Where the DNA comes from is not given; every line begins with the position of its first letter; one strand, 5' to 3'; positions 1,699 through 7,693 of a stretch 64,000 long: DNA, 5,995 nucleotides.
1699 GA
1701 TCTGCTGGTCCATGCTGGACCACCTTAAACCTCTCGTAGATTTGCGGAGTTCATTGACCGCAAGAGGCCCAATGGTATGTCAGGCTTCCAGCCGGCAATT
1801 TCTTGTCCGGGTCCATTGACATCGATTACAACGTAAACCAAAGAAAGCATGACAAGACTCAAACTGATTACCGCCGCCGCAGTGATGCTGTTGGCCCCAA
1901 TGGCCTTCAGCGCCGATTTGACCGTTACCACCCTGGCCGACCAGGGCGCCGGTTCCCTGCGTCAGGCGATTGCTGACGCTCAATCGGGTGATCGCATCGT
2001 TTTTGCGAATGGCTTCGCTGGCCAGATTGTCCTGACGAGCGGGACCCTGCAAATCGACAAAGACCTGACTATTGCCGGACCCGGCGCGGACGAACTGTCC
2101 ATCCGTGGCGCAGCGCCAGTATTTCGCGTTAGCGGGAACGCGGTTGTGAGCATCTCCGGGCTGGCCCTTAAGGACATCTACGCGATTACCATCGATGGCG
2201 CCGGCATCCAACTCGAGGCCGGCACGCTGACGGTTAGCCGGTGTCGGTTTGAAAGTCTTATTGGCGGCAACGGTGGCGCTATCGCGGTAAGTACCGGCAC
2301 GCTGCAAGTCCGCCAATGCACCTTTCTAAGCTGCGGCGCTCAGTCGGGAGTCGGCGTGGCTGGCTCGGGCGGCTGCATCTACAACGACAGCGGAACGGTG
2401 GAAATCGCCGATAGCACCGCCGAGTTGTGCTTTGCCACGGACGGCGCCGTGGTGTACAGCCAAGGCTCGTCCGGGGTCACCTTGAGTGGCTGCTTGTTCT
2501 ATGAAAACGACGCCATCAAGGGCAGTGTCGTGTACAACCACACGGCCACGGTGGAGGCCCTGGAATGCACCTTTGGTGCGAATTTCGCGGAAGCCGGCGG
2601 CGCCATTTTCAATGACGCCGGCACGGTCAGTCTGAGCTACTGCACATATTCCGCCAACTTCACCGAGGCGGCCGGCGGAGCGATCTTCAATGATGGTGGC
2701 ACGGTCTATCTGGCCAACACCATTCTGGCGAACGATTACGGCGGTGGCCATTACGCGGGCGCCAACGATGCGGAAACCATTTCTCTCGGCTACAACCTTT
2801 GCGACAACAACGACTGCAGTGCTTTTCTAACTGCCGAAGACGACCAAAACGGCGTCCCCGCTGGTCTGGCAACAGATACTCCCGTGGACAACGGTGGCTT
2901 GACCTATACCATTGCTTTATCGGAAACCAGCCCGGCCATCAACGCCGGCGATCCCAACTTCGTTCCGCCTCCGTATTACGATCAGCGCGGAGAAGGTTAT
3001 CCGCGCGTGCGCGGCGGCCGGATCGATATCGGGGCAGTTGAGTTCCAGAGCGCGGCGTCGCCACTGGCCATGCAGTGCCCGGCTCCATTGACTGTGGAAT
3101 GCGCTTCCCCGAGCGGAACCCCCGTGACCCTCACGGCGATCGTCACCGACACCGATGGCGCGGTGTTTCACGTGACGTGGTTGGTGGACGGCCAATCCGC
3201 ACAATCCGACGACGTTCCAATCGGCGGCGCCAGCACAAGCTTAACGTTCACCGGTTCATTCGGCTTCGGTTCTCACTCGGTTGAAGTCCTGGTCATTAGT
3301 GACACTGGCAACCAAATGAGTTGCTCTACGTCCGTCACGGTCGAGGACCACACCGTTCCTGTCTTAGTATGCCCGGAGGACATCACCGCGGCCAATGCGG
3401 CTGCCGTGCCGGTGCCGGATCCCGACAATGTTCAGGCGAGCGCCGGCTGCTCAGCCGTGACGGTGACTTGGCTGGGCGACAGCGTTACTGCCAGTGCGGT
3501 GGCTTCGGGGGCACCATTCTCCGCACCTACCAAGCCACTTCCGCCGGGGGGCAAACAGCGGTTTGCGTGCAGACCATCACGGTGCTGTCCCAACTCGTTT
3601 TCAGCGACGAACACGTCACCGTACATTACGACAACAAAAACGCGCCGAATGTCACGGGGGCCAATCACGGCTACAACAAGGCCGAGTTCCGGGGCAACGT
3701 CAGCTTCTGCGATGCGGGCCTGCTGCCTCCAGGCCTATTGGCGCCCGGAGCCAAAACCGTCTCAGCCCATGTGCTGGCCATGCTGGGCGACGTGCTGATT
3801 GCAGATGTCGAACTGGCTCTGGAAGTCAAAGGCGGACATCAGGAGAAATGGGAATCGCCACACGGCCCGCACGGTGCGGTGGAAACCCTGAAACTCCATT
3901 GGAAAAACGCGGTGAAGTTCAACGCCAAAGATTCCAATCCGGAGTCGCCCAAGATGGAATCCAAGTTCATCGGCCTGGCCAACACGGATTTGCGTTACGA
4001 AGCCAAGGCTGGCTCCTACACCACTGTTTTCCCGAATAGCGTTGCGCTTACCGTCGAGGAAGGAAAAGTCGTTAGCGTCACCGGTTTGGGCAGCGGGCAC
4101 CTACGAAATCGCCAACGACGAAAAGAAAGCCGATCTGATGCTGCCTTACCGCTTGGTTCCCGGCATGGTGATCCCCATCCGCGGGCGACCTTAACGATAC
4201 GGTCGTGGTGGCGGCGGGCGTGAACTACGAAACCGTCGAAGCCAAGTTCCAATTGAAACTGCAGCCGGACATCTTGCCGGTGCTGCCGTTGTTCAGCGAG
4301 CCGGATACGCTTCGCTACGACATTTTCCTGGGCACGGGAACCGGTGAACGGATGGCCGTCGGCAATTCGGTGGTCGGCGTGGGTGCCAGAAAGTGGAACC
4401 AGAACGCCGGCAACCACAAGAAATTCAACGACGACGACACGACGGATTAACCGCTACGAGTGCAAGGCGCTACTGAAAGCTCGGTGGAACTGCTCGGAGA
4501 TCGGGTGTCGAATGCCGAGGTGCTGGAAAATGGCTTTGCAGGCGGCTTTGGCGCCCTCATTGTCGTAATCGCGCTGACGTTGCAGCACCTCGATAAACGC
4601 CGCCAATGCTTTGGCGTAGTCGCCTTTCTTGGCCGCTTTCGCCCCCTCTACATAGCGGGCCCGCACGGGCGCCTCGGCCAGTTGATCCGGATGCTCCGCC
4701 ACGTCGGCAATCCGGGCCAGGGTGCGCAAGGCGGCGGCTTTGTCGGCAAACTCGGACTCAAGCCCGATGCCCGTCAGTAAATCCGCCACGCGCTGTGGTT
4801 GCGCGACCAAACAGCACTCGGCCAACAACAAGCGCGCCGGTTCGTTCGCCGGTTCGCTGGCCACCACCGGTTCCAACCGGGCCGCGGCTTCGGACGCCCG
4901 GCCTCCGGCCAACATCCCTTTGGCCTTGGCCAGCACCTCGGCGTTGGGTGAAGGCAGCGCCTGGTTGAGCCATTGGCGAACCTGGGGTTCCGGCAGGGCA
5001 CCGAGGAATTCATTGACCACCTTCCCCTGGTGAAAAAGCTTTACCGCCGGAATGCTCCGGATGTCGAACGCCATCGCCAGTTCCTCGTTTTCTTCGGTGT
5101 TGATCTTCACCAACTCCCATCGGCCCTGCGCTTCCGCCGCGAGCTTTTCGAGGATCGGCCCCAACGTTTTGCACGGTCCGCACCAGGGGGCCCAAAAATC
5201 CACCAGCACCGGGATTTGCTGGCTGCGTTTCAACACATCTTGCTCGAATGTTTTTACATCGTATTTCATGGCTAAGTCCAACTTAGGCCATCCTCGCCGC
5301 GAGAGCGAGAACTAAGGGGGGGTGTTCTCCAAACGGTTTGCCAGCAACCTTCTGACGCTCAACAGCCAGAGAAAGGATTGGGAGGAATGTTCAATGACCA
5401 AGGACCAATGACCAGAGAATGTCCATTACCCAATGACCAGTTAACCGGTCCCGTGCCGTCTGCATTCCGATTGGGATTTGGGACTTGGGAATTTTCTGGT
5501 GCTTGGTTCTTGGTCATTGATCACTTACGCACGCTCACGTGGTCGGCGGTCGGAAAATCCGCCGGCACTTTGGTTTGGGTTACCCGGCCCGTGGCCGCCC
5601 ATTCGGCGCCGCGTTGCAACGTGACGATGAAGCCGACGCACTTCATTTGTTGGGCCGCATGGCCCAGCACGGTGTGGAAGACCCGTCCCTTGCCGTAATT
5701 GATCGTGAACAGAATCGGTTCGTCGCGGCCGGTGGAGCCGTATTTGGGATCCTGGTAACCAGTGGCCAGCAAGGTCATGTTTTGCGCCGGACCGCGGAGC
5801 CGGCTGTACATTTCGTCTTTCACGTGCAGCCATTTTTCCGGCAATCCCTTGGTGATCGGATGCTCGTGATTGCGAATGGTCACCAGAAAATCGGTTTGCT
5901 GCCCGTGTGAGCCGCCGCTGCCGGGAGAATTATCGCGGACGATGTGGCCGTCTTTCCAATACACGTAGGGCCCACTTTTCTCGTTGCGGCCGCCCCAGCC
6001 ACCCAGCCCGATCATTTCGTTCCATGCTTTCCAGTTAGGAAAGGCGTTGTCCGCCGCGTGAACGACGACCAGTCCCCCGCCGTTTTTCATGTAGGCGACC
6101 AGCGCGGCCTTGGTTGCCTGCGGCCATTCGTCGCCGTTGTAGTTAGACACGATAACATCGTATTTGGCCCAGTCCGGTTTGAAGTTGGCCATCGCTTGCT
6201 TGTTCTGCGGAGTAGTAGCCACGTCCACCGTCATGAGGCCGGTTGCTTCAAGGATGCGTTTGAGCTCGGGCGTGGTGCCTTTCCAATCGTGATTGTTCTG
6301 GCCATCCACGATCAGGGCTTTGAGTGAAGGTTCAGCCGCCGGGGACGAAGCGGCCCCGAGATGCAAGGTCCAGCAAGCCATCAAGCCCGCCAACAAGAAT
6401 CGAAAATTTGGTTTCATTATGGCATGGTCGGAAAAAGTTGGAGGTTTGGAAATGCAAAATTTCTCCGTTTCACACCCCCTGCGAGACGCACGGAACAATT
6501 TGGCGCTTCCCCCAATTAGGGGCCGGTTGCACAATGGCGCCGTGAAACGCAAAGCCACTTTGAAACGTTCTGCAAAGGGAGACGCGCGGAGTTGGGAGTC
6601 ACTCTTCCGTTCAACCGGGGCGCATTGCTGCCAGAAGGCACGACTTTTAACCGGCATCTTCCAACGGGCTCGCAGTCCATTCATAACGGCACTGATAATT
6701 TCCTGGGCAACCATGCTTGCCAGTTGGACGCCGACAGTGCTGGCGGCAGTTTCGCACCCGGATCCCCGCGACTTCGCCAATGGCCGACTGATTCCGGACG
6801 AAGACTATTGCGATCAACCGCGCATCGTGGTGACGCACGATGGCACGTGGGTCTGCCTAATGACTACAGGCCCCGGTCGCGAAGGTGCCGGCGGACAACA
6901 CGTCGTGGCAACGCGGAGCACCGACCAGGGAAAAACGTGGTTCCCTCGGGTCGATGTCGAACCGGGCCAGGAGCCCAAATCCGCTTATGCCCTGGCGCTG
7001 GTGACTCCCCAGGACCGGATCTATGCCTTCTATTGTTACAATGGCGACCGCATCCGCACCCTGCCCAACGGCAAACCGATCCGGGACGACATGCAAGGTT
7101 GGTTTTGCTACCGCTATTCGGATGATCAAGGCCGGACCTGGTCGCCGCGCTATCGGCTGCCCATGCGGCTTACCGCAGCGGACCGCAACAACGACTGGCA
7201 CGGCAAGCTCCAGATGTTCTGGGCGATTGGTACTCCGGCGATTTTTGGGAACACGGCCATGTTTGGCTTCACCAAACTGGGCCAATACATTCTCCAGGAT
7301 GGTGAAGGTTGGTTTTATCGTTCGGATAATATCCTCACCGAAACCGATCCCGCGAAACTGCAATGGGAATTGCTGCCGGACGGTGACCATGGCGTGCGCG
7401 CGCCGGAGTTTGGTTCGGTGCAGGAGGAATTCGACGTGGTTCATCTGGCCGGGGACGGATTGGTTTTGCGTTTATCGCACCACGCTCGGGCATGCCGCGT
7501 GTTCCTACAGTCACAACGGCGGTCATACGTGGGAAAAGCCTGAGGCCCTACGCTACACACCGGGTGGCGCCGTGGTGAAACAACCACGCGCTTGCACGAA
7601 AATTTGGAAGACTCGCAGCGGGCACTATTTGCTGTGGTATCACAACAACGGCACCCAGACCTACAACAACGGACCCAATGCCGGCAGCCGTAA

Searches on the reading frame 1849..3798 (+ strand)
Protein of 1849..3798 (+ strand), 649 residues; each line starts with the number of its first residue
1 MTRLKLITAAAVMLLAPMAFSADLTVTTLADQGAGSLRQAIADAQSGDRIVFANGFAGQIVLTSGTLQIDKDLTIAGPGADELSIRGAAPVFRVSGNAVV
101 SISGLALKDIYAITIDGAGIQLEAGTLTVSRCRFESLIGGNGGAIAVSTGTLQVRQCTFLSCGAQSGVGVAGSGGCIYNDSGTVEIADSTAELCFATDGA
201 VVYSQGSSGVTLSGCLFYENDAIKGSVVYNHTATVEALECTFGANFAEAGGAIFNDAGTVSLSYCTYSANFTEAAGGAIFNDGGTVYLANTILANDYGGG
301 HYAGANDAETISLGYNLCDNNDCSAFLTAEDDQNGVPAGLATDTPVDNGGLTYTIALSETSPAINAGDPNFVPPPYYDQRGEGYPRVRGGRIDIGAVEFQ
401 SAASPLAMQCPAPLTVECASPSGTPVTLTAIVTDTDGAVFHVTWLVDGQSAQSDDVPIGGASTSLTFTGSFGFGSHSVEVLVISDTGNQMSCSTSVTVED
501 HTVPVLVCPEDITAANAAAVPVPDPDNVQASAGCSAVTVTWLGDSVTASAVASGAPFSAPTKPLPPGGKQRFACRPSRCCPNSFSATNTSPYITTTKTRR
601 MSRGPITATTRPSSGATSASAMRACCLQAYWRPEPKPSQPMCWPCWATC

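Call 80: search_protein_families(library=pfam, proteins=[window:1849-3798:+], max_evalue=0.001)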
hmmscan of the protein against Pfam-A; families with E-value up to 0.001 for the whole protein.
window:1849-3798:+ (649 aa): 1 family
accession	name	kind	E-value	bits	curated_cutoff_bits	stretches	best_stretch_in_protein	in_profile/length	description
PF13229.12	Beta_helix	-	5.2e-09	36.4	25.9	1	94-255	5-146/158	Right handed beta helix region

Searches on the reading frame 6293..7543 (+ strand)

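Call 29: search_protein_families(library=ncbifam, proteins=[window:6293-7543:+], max_evalue=0.00001)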
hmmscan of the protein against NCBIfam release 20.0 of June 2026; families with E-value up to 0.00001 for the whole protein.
window:6293-7543:+ (416 aa): 0 families

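Call 80: search_protein_families(library=pfam, proteins=[window:6293-7543:+], max_evalue=0.001)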
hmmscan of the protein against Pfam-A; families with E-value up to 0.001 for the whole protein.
window:6293-7543:+ (416 aa): 2 families
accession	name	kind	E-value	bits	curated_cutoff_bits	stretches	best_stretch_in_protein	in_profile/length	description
PF13088.12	BNR_2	-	1.7e-06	28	31.4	1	160-289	149-254/277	BNR repeat-like domain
PF02012.26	BNR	-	2.2e-06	27.3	27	0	275-285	2-12/12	BNR/Asp-box repeat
